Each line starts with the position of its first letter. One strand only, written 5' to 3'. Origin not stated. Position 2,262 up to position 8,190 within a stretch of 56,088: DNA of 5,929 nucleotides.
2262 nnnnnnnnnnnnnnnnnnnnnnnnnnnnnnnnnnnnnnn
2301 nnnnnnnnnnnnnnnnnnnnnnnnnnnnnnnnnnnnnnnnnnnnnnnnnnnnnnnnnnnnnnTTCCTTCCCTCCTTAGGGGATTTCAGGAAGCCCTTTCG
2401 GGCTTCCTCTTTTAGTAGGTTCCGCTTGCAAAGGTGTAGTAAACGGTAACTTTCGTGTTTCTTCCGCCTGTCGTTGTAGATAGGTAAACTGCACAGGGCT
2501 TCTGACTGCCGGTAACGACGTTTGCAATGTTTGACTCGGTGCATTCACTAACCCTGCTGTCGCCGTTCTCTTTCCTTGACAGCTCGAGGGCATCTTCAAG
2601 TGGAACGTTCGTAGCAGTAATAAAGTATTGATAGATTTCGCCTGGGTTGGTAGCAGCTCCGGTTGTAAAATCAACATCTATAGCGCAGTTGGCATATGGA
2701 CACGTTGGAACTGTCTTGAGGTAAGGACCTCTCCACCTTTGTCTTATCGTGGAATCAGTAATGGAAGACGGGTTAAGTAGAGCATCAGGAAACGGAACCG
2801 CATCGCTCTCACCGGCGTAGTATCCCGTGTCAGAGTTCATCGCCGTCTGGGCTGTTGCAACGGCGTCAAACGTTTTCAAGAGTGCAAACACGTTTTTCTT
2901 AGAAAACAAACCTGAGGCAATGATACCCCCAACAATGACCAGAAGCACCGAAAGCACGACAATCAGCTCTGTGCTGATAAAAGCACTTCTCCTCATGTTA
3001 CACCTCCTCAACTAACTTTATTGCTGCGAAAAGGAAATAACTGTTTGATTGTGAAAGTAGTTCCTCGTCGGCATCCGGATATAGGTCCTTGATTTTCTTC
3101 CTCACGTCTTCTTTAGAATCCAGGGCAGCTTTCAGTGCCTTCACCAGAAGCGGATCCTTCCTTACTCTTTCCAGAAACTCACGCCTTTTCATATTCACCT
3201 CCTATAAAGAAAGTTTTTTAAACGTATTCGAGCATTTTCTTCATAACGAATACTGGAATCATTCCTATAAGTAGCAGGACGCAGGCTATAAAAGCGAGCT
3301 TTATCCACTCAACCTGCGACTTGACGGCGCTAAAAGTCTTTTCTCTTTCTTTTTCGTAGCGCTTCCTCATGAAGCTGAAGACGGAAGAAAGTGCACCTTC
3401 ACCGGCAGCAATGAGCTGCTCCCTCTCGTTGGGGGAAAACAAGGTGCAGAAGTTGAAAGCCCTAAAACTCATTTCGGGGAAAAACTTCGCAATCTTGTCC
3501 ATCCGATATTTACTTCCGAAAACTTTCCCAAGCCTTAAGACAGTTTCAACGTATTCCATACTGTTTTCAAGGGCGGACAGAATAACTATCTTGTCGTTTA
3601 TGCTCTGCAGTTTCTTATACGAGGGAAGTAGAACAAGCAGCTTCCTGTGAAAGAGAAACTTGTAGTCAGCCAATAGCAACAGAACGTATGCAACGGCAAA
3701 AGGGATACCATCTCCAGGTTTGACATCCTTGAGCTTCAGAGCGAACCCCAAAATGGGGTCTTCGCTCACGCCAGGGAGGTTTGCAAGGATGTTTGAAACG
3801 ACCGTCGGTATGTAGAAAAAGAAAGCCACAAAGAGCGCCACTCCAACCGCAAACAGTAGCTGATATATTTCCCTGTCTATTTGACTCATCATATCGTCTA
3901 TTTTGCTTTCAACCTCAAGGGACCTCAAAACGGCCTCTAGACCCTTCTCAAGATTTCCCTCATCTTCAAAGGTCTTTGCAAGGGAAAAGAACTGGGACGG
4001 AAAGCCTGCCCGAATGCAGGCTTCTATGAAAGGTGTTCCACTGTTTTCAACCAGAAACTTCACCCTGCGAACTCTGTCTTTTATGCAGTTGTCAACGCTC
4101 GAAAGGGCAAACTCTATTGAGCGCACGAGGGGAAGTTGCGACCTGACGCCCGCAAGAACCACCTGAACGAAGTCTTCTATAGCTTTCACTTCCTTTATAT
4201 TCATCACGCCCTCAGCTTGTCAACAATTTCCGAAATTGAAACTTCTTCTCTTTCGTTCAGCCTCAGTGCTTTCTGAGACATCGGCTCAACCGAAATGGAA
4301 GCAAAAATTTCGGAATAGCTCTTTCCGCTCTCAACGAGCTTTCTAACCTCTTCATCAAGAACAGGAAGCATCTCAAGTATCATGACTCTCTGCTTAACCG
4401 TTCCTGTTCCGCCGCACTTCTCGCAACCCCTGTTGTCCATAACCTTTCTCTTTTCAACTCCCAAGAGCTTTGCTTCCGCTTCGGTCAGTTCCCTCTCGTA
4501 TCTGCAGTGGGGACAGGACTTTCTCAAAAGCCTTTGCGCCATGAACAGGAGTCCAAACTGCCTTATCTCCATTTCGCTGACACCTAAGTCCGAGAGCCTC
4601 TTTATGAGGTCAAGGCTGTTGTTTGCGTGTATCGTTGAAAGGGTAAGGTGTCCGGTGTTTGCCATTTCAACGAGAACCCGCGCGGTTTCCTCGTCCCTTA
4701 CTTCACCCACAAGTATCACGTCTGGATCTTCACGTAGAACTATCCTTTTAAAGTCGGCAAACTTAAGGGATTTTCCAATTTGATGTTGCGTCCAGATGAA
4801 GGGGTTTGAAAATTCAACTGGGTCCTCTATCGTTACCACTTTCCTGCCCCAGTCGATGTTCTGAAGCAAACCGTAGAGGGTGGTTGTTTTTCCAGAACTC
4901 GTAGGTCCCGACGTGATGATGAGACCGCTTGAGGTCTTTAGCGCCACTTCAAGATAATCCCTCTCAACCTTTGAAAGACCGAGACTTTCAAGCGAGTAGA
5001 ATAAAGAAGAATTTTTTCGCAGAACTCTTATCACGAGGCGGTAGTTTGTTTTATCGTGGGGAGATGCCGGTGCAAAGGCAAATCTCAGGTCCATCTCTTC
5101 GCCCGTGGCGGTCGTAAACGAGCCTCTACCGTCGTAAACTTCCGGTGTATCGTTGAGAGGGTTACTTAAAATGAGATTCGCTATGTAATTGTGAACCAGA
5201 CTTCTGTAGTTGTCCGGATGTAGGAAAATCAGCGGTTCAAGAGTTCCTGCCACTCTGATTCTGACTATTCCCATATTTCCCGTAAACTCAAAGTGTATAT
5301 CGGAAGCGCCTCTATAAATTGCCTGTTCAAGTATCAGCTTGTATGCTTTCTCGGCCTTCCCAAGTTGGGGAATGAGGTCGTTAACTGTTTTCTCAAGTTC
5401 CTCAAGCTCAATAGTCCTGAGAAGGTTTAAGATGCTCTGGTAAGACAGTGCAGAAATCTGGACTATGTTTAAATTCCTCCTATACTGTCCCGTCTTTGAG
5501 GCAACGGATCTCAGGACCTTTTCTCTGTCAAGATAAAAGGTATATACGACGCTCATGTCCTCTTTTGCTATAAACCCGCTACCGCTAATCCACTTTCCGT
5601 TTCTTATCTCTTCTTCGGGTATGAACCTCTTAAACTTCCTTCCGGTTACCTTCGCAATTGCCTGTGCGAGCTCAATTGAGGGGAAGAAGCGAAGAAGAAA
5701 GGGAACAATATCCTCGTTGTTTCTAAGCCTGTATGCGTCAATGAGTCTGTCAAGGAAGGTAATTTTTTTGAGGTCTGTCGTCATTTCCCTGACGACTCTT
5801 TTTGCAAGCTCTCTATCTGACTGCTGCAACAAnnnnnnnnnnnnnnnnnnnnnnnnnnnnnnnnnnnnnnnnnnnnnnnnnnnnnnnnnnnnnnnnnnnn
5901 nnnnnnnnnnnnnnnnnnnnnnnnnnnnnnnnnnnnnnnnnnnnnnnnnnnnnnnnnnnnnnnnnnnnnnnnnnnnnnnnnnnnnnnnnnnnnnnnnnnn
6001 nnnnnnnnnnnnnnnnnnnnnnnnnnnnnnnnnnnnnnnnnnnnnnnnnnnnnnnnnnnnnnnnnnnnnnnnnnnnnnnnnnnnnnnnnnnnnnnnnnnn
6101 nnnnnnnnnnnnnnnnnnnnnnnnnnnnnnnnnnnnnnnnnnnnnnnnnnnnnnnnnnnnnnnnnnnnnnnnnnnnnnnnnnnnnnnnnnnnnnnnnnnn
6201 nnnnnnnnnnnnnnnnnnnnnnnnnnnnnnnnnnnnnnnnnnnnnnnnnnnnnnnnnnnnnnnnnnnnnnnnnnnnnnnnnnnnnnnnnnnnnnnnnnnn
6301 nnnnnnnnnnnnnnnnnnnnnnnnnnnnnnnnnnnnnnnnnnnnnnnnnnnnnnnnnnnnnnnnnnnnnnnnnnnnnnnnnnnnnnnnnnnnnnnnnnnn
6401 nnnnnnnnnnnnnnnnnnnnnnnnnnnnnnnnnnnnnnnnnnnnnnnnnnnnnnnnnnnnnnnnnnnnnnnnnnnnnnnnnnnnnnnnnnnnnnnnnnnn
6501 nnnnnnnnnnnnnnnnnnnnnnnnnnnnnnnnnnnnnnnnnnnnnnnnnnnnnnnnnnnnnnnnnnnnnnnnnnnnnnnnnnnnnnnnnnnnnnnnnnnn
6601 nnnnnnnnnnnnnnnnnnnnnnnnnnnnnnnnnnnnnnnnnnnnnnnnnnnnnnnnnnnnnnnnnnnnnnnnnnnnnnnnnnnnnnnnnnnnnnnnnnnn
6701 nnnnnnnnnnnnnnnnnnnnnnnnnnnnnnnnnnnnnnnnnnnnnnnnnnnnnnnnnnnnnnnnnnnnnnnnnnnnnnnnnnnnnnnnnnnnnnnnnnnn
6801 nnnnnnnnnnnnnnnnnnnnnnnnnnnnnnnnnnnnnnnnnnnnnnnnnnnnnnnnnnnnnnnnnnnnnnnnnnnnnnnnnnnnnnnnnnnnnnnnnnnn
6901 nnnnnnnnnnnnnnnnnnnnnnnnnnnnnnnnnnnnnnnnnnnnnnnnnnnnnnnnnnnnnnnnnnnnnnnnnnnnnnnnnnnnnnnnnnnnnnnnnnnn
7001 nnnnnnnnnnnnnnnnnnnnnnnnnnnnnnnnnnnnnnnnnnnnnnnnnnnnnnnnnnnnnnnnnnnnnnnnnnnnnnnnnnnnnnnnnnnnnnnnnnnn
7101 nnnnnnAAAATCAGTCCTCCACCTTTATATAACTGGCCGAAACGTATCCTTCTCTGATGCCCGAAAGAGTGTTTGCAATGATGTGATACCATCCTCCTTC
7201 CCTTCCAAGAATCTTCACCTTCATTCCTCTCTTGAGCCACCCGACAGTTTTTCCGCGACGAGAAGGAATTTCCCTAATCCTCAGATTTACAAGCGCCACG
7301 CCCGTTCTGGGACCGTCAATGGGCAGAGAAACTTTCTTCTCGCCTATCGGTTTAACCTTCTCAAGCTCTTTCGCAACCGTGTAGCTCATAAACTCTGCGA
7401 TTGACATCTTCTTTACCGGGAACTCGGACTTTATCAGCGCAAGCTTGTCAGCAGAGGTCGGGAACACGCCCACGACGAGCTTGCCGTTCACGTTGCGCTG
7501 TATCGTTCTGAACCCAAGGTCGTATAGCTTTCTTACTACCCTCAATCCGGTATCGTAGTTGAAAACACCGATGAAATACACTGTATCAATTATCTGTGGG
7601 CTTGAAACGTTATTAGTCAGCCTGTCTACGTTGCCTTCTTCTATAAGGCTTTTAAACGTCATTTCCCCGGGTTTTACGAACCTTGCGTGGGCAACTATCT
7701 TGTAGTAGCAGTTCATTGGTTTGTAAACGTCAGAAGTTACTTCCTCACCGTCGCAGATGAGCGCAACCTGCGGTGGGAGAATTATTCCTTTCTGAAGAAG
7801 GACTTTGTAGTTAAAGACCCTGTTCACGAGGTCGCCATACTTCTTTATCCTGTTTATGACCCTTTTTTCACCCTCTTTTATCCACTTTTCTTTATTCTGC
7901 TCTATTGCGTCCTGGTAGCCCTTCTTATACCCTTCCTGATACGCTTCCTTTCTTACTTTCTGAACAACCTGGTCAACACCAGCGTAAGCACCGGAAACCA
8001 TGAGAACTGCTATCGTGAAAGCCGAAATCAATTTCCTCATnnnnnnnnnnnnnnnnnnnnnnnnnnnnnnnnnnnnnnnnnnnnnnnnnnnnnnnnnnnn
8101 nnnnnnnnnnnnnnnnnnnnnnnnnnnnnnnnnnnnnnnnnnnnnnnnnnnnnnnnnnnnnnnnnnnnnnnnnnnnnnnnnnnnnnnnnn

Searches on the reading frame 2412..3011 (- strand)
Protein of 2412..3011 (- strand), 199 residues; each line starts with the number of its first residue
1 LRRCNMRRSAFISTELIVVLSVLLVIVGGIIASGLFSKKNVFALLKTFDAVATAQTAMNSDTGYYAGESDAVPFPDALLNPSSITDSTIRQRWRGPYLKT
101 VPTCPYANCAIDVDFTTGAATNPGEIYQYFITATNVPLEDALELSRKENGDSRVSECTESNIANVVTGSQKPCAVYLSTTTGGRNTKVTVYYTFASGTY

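Call 12: search_protein_families(library=pfam, proteins=[window:2412-3011:-], max_evalue=0.01)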
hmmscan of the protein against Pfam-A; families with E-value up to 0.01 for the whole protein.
window:2412-3011:- (199 aa): 0 families

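Call 91: search_protein_families(library=ncbifam, proteins=[window:2412-3011:-], max_evalue=0.001)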
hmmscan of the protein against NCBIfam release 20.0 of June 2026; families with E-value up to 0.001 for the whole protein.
window:2412-3011:- (199 aa): 1 family
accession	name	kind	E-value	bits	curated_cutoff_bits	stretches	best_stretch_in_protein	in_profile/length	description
TIGR01710.1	typeII_sec_gspG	equivalog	0.00035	20.6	88.85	1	11-109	3-98/134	type II secretion system major pseudopilin GspG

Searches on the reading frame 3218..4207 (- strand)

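Call 12: search_protein_families(library=pfam, proteins=[window:3218-4207:-], max_evalue=0.01)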
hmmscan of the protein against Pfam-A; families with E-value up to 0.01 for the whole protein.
window:3218-4207:- (329 aa): 1 family
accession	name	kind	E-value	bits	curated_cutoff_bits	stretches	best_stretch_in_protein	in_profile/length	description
PF00482.28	T2SSF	-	1.4e-07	32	25.2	1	13-131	1-119/125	Type II secretion system (T2SS), protein F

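Call 91: search_protein_families(library=ncbifam, proteins=[window:3218-4207:-], max_evalue=0.001)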
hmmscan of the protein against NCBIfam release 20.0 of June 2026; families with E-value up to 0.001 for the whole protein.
window:3218-4207:- (329 aa): 0 families

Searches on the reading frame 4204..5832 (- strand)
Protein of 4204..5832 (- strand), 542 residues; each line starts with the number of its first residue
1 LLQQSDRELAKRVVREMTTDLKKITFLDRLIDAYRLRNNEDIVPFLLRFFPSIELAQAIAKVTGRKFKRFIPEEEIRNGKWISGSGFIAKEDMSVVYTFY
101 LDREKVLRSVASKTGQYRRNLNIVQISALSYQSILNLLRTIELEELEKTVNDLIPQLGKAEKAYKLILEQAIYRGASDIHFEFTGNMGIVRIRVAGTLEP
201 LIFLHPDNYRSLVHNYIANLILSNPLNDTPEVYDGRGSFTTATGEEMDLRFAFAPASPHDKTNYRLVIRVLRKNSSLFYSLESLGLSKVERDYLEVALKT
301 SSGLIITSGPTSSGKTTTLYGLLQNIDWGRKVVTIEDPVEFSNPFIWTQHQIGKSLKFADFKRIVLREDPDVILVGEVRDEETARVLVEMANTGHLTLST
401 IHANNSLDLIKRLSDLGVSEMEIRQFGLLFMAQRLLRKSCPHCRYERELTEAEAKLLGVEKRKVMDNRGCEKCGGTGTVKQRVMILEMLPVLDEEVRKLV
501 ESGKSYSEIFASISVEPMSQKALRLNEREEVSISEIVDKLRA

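Call 12: search_protein_families(library=pfam, proteins=[window:4204-5832:-], max_evalue=0.01)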
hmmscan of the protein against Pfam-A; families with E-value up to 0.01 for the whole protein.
window:4204-5832:- (542 aa): 1 family
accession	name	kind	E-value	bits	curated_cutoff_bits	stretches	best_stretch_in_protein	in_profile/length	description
PF00437.27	T2SSE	-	8.6e-72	242.3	24.9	1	160-513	8-343/370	Type II/IV secretion system protein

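Call 91: search_protein_families(library=ncbifam, proteins=[window:4204-5832:-], max_evalue=0.001)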
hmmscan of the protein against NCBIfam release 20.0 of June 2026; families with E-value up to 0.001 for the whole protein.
window:4204-5832:- (542 aa): 20 families
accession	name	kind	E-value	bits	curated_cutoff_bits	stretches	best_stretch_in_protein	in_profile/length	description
TIGR02533.1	type_II_gspE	equivalog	4.4e-72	243.3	630.25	1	165-534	114-480/486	type II secretion system ATPase GspE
TIGR02538.1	type_IV_pilB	equivalog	7.6e-64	216.3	675.65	1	165-516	186-535/564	type IV-A pilus assembly ATPase PilB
NF007755.0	PRK10436.1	equivalog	1.9e-62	211.4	617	1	165-513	90-429/465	type II secretion system protein GspE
NF053534.1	T4PilAsmATPsTfpB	equivalog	1.3e-60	205.5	850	1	167-531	208-568/584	type IV pilus assembly ATPase TfpB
NF041000.1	ATPase_ComGA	equivalog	3.8e-50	170.4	300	1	167-437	3-266/267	competence type IV pilus ATPase ComGA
TIGR01420.1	pilT_fam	subfamily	8.8e-37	127.1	319.1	1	167-416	5-242/343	PilT/PilU family type 4a pilus ATPase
TIGR02525.1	plasmid_TraJ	equivalog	3.7e-23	82.1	368.3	1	235-421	88-277/372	plasmid transfer ATPase TraJ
NF058587.1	archaellum_moto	equivalog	4.7e-19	68.5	550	1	287-414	261-394/527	archaellum flagellar ATPase motor FlaI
NF053672.1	bindosome_BasE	exception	3.6e-16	59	1000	1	305-426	273-401/512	bindosome assembly system ATPase subunit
TIGR03819.1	heli_sec_ATPase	hypoth_equivalog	1.3e-15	57.5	373.15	1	262-418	138-302/340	TadA family conjugal transfer-associated ATPase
TIGR02788.1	VirB11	equivalog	5.7e-15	55.1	249.95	1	289-418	132-267/308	P-type DNA transfer ATPase VirB11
TIGR02524.1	dot_icm_DotB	equivalog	2.6e-14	53.2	463.3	1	297-414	129-257/358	Dot/Icm type IV secretion system ATPase DotB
TIGR02782.1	TrbB_P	equivalog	2.7e-14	53.2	304.55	1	286-416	121-255/303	P-type conjugative transfer ATPase TrbB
NF010469.0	PRK13894.1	subfamily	1.7e-10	40.8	508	1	290-416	138-267/320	conjugal transfer ATPase TrbB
NF010475.0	PRK13900.1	equivalog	2.8e-10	39.8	389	1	284-412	143-278/333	type IV secretion system ATPase VirB11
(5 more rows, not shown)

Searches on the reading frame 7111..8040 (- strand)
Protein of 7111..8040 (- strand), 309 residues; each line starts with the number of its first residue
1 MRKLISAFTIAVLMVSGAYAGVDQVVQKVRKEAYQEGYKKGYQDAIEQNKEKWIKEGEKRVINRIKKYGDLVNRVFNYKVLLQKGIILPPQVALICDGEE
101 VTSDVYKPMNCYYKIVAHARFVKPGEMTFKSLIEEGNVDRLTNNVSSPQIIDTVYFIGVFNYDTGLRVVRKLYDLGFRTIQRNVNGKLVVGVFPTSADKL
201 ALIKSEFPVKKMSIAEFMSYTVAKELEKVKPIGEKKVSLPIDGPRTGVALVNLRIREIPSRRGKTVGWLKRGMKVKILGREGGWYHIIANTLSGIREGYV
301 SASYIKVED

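Call 12: search_protein_families(library=pfam, proteins=[window:7111-8040:-], max_evalue=0.01)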
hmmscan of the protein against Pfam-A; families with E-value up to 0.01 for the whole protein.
window:7111-8040:- (309 aa): 1 family
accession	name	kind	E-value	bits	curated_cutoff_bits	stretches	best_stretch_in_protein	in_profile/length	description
PF08239.17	SH3_3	-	7.7e-12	45.7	27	1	252-306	2-54/54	Bacterial SH3 domain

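Call 91: search_protein_families(library=ncbifam, proteins=[window:7111-8040:-], max_evalue=0.001)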
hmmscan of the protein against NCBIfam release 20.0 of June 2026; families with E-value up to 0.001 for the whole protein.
window:7111-8040:- (309 aa): 2 families
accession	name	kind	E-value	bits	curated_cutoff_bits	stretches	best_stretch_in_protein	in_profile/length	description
NF040678.1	EntFM_CwpFM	equivalog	0.00031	19.9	720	1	250-306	222-274/430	enterotoxin EntFM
NF040677.1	wall_bind_EntC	exception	0.00064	18.6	770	1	251-306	31-83/422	cell wall-binding protein EntC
